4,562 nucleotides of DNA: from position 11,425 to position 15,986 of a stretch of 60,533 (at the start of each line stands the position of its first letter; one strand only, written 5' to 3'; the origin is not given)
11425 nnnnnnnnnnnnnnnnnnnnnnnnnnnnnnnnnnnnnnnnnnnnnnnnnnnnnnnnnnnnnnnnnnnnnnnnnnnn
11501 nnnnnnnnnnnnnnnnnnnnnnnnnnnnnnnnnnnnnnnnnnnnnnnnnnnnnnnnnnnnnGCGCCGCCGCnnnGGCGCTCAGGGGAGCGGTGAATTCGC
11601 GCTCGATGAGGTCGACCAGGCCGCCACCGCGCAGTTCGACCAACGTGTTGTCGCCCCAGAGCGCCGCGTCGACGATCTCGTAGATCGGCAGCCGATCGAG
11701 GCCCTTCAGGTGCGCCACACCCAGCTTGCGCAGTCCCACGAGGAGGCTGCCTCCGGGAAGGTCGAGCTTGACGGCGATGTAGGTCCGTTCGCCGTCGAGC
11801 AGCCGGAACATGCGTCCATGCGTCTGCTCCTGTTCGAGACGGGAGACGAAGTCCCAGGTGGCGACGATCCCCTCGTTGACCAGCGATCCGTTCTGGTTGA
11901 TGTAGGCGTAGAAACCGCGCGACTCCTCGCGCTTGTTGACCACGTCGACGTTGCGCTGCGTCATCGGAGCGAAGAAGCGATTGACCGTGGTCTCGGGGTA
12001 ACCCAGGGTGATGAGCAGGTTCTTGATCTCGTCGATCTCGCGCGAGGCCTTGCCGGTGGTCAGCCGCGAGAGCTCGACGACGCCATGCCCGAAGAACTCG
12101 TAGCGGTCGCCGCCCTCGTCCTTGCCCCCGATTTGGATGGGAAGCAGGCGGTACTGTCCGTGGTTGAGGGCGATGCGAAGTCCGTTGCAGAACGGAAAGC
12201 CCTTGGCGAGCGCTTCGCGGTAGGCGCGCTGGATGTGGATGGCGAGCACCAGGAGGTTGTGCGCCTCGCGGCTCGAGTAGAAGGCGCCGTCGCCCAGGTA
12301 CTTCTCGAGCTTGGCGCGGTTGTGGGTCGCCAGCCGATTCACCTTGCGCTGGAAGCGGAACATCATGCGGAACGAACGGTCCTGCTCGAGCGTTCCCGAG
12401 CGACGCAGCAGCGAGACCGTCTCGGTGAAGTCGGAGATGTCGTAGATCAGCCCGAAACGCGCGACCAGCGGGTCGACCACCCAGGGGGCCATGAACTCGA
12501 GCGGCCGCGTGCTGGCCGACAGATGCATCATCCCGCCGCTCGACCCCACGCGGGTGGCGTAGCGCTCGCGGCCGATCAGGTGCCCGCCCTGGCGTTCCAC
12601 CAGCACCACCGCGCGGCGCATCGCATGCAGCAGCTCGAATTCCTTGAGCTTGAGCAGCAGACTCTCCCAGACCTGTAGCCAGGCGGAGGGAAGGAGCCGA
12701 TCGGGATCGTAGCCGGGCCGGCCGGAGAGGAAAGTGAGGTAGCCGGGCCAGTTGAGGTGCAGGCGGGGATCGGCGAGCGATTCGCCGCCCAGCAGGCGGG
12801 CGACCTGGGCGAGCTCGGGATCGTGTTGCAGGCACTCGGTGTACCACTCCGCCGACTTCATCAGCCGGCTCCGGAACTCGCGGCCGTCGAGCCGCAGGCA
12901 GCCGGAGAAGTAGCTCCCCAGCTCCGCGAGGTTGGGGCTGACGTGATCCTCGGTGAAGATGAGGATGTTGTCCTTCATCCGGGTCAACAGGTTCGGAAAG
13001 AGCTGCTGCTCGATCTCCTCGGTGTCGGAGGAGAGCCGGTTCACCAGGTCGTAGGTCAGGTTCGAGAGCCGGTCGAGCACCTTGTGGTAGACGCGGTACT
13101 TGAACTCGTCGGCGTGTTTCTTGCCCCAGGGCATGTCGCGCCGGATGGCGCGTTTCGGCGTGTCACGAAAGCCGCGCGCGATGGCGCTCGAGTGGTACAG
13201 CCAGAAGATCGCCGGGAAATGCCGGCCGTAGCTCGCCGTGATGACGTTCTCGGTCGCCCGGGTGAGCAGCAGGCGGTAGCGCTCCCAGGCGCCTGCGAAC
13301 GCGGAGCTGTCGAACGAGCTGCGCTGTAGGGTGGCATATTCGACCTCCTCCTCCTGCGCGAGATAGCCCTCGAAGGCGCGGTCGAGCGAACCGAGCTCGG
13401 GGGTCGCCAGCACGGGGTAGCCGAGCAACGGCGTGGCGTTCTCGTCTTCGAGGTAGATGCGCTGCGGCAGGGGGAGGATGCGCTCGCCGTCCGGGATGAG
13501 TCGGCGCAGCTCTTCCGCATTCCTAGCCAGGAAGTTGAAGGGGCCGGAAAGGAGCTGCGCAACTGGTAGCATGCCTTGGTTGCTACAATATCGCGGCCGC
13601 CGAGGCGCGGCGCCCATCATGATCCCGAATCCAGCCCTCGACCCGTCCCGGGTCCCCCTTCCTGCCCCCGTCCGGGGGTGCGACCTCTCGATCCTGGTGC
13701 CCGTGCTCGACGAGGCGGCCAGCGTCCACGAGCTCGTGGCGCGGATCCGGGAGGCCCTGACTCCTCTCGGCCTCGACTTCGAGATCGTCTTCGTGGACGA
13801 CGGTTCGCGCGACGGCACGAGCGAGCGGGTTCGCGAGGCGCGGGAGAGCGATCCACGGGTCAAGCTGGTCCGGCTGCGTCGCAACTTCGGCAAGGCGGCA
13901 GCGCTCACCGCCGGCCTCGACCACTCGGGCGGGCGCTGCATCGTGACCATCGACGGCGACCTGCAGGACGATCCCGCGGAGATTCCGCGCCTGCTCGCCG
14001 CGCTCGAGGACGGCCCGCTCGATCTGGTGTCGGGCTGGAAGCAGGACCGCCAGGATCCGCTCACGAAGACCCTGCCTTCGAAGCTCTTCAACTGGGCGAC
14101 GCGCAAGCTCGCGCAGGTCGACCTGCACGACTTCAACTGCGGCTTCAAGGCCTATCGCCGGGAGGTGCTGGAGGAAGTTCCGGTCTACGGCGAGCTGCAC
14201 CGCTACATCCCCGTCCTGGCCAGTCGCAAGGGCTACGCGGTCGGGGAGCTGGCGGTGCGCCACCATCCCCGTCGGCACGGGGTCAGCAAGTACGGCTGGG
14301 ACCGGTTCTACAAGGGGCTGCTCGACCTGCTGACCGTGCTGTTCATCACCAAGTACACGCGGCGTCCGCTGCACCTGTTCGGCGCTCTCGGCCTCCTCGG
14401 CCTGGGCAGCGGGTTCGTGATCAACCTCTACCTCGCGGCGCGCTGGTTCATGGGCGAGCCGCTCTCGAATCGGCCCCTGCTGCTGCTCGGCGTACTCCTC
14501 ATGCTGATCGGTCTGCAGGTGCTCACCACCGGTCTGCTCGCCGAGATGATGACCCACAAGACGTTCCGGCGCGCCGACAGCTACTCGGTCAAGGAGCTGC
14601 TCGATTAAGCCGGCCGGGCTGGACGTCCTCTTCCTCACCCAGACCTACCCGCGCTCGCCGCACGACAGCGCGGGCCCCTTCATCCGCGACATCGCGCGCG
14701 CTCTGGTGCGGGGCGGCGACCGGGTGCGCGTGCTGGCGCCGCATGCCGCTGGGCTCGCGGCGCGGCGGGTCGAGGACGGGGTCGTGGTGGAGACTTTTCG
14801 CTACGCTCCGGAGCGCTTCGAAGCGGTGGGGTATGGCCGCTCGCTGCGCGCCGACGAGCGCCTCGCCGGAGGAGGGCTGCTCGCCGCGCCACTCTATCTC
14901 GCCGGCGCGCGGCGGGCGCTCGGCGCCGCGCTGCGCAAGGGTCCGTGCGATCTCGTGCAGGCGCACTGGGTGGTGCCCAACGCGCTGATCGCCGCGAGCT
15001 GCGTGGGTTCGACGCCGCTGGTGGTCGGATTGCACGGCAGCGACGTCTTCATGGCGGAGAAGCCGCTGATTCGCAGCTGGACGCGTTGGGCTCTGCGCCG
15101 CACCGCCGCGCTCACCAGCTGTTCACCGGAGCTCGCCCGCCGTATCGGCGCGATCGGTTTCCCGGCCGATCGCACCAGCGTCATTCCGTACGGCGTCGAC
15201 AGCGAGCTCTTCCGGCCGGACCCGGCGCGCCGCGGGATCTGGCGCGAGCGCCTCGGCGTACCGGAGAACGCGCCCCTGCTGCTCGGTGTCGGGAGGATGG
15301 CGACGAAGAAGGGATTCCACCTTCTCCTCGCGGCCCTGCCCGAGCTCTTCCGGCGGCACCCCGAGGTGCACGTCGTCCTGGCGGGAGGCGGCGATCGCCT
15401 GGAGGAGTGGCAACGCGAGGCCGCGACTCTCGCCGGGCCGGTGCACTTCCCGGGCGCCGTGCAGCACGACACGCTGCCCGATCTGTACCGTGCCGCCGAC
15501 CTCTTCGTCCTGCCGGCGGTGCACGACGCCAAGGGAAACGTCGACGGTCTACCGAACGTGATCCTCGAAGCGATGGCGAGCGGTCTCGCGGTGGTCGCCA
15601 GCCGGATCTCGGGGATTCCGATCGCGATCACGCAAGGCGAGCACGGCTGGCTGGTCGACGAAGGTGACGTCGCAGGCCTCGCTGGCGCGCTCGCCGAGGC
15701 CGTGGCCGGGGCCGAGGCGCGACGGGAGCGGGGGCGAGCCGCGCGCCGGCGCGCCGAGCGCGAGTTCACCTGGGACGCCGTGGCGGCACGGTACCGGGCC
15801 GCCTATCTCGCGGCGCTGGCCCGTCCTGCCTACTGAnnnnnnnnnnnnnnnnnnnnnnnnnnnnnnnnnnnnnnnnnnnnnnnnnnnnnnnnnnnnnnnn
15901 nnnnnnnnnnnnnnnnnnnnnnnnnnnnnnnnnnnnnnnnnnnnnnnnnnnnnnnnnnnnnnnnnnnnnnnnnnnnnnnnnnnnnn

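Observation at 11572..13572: Cryptic, highly divergent class III nucleotidyl cyclase fused to a ~370-aa unknown domain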

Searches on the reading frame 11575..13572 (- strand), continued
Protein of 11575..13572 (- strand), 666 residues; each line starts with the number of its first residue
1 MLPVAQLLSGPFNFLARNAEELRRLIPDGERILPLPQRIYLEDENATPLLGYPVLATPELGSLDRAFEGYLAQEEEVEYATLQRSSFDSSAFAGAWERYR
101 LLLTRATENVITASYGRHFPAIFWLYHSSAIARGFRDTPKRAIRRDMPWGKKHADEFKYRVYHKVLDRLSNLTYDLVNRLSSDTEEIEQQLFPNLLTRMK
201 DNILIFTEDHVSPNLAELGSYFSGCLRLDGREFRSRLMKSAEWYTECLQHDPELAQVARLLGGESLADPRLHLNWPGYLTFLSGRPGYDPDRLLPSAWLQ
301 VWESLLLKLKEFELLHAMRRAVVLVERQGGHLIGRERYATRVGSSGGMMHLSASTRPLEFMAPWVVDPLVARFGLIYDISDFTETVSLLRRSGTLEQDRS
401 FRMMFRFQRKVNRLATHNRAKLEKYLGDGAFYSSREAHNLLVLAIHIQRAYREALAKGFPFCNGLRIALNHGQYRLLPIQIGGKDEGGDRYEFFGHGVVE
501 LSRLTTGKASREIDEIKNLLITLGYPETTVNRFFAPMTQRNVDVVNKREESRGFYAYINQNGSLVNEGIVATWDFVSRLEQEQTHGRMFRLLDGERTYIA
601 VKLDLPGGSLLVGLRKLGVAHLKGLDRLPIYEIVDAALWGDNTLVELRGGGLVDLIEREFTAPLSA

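Call 58: search_solved_structures(query=A4, max_evalue=10, show_alignments=2)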
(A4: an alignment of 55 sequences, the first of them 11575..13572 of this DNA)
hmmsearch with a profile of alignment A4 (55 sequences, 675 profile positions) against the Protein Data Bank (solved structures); distinct sequences matched with E-value up to 10: 2.
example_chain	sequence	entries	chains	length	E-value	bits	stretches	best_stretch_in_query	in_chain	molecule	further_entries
4tvs_A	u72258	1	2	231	0.13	13.8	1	83-184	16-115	Torsin-1A-interacting protein 1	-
1xkq_A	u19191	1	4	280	2.1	9.8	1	507-546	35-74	short-chain reductase family member (5D234)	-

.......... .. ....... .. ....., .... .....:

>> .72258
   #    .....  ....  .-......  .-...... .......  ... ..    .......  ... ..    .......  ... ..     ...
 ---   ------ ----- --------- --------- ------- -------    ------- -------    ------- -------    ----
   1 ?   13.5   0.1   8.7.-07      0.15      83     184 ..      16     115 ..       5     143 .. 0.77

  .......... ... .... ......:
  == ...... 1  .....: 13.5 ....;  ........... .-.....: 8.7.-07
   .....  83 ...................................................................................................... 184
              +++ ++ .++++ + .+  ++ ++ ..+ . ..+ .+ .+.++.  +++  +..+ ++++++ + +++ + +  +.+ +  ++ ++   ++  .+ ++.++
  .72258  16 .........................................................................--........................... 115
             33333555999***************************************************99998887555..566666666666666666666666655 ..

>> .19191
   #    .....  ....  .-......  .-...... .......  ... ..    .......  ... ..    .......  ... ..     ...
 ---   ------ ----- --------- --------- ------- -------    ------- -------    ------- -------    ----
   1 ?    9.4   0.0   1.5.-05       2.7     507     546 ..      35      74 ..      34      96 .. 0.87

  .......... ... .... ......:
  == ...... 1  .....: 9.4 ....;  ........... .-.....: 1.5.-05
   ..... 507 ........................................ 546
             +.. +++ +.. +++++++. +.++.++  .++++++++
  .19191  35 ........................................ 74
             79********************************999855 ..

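Call 67: search_protein_families(library=pfam, proteins=[P0203, P0188, P0174, P0196, P0221, P0246, P0268, P0215, P0264, P0162], max_evalue=0.01)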
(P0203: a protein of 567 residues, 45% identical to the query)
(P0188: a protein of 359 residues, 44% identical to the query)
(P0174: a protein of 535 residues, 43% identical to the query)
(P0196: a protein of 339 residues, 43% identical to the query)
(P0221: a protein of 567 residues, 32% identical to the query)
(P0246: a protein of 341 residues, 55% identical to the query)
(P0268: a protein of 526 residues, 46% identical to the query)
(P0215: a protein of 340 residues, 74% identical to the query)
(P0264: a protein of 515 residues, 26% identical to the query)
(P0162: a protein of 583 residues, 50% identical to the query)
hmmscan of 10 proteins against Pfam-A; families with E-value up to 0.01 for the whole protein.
P0203 (567 aa): 0 families

P0188 (359 aa): 0 families

P0174 (535 aa): 0 families

P0196 (339 aa): 0 families

P0221 (567 aa): 0 families

P0246 (341 aa): 0 families

P0268 (526 aa): 0 families

P0215 (340 aa): 2 families
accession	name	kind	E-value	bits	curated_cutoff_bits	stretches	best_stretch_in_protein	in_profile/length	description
PF05362.19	Lon_C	-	2.1e-12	47.5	21.1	1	217-319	96-201/205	Lon protease (S16) C-terminal proteolytic domain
PF03401.19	TctC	-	2.3e-11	44.2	27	1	45-112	1-67/274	Tripartite tricarboxylate transporter family receptor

P0264 (515 aa): 0 families

P0162 (583 aa): 0 families

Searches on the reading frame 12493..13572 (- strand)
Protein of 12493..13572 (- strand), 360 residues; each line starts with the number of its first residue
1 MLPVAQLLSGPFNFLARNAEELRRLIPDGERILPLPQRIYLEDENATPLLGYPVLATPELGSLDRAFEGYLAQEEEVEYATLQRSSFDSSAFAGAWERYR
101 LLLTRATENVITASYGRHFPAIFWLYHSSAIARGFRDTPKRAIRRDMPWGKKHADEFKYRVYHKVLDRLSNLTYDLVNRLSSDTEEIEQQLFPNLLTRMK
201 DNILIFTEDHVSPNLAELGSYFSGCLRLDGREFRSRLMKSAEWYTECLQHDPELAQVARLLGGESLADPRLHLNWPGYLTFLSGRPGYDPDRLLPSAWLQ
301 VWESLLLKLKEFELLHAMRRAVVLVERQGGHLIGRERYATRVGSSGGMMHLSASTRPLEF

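Call 42: predict_structure(alignment_id=A2)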
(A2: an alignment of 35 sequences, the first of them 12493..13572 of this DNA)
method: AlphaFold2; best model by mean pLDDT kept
length: 360 residues; sequences in the alignment: 35
mean_pLDDT: 88.3   pTM: 0.86
mean pLDDT of the five models: 88.3, 86.3, 85.9, 84.5, 84.5
residues with pLDDT >= 90: 222; 70-90: 113; 50-70: 18; < 50: 7
segments of 3 or more residues with pLDDT < 50: 339-345
pLDDT, mean of each block of 10 residues (from residue 1): 75 80 85 88 88 92 96 97 96 98 91 77 92 94 95 95 94 87 72 80 91 92 93 96 94 90 77 91 94 95 94 92 89 73 55 90
secondary structure, 60 per line:
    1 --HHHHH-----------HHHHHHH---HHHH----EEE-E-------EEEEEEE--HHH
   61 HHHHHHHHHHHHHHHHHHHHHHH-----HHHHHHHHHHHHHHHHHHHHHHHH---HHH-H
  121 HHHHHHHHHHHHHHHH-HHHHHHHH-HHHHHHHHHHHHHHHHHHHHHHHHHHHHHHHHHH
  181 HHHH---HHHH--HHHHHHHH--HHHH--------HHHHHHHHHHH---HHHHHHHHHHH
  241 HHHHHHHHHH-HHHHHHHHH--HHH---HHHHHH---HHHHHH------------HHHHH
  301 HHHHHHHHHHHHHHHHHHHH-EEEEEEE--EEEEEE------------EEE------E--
elements in order: H3-7 H19-25 H29-32 E37-39 E49-55 H58-83 H89-112 H120-136 H138-145 H147-184 H188-191 H194-201 H204-207 H216-226 H230-250 H252-260 H269-274 H278-283 H296-320 E322-328 E331-336 E349-351

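Call 44: fold_search(model_id=the predicted structure, library=pdb)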
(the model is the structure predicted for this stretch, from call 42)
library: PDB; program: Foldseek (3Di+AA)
matches with E <= 10: 236; with E <= 0.001: 0
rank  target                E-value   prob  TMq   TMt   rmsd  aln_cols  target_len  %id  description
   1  4y04                  6.5e-01  0.07  0.12  0.08  23.5       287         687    9  Crystal structure of dipeptidyl peptidase 11 (DPP11) from Porphyromonas gingivalis (Space) (released 2015-07-15)
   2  4xzy_A                7.2e-01  0.08  0.12  0.07  25.1       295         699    9  Crystal structure of dipeptidyl peptidase 11 (DPP11) from Porphyromonas gingivalis (released 2015-07-15)
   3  7ocy_A                9.1e-01  0.07  0.13  0.09  28.1       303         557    9  Enterococcus faecalis EfrCD in complex with a nanobody (released 2022-05-18)
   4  7r51_B                1.1e+00  0.05  0.13  0.08  25.1       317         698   12  Structure of P. gingivalis DPP11 in complex with the dipeptide Arg-Asp (released 2022-05-04)
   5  4cmy_S                1.1e+00  0.14  0.15  0.25  17.6       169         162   13  Chlorobium tepidum Ferritin (released 2014-11-26)
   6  6r65_A                1.2e+00  0.15  0.20  0.14  16.9       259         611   11  Crystal Structure of human TMEM16K / Anoctamin 10 (Form 2) (released 2019-05-01)
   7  5jxf_C                1.2e+00  0.04  0.12  0.07  23.4       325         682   10  Crystal structure of Flavobacterium psychrophilum DPP11 in complex with dipeptide Arg-Asp (released 2017-06-14)
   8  6h2f_C                1.2e+00  0.03  0.10  0.11  30.4       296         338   10  Structure of the pre-pore AhlB of the tripartite alpha-pore forming toxin, AHL, from Aeromonas hydrophila. (released 2019-07-10)
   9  7zdc_C                1.4e+00  0.08  0.17  0.12  26.1       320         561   13  IF(heme/confined) conformation of CydDC in ADP(CydD) bound state (Dataset-3) (released 2023-04-19)
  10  7vvk_R                1.6e+00  0.06  0.14  0.15  20.3       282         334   12  PTH-bound human PTH1R in complex with Gs (class1) (released 2022-08-03)
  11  9o94_B                1.6e+00  0.04  0.13  0.10  25.6       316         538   15  Transporter associated with antigen processing (TAP) EQ mutant bound to the viral protein bUL49.5 in the outward-facin (released 2025-09-10)
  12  6h2f_A                1.6e+00  0.03  0.10  0.11  29.4       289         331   11  Structure of the pre-pore AhlB of the tripartite alpha-pore forming toxin, AHL, from Aeromonas hydrophila. (released 2019-07-10)
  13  9o9d_B                1.7e+00  0.04  0.13  0.10  27.0       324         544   16  Transporter associated with antigen processing (TAP) EQ mutant bound to the viral protein bUL49.5 in the outward-facin (released 2025-09-10)
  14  7piu_R                1.8e+00  0.04  0.14  0.17  20.3       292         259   10  Cryo-EM structure of the agonist setmelanotide bound to the active melanocortin-4 receptor (MC4R) in complex with the  (released 2021-11-17)
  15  4cmy_B                1.9e+00  0.11  0.15  0.26  17.6       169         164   13  Chlorobium tepidum Ferritin (released 2014-11-26)
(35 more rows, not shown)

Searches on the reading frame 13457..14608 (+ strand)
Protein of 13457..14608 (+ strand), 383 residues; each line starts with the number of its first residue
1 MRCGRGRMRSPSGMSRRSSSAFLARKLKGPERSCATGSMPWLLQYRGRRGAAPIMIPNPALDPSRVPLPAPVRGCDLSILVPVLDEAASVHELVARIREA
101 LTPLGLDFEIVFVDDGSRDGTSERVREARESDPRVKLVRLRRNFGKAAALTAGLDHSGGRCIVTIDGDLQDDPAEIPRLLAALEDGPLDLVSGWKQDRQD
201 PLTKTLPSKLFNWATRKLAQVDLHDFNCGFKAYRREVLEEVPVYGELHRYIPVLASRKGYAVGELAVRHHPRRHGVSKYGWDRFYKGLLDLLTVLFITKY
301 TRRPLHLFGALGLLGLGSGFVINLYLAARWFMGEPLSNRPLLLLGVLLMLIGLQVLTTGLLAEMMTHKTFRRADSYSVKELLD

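Call 16: search_protein_families(library=pfam, proteins=[window:13457-14608:+], max_evalue=0.001)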
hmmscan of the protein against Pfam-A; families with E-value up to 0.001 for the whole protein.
window:13457-14608:+ (383 aa): 2 families
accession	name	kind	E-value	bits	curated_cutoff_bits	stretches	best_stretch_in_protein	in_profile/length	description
PF00535.33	Glycos_transf_2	-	1.1e-32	113.8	23.3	1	78-241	1-167/168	Glycosyl transferase family 2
PF13641.12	Glyco_tranf_2_3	-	0.0005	20.6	27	1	77-193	3-121/230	Glycosyltransferase like family 2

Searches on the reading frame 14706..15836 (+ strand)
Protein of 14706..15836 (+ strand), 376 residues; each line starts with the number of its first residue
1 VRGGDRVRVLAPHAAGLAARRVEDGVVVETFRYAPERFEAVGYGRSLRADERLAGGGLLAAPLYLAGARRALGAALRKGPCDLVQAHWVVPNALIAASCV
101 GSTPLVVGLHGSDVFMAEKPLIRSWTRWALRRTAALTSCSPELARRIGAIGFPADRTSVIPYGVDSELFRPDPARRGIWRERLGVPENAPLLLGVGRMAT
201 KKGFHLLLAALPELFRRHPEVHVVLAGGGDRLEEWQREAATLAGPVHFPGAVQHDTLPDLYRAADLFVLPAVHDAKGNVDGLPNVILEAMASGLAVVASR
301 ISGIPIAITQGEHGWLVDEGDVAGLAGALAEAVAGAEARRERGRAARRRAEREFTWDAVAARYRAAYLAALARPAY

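Call 16: search_protein_families(library=pfam, proteins=[window:14706-15836:+], max_evalue=0.001)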
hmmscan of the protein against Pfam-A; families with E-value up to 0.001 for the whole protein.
window:14706-15836:+ (376 aa): 7 families
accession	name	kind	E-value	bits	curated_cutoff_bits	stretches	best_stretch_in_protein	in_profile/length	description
PF00534.26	Glycos_transf_1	-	3e-33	115.2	26.4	1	178-349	4-172/172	Glycosyl transferases group 1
PF13692.12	Glyco_trans_1_4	-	8.8e-33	114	27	1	190-332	2-139/142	Glycosyl transferases group 1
PF13439.12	Glyco_transf_4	-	5.6e-17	62.7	28.5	1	14-167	12-169/170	Glycosyltransferase Family 4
PF13579.12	Glyco_trans_4_4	-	7.5e-15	56.1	29.7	1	14-163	11-158/158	Glycosyl transferase 4-like domain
PF13524.12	Glyco_trans_1_2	-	4.6e-12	46.5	25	1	213-363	8-142/144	Glycosyl transferase-like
PF20706.3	GT4-conflict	-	2.2e-05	24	26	1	186-361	194-383/385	Family 4 Glycosyltransferase in conflict systems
PF13477.12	Glyco_trans_4_2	-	0.00011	22.8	23.4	1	66-138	62-137/139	Glycosyl transferase 4-like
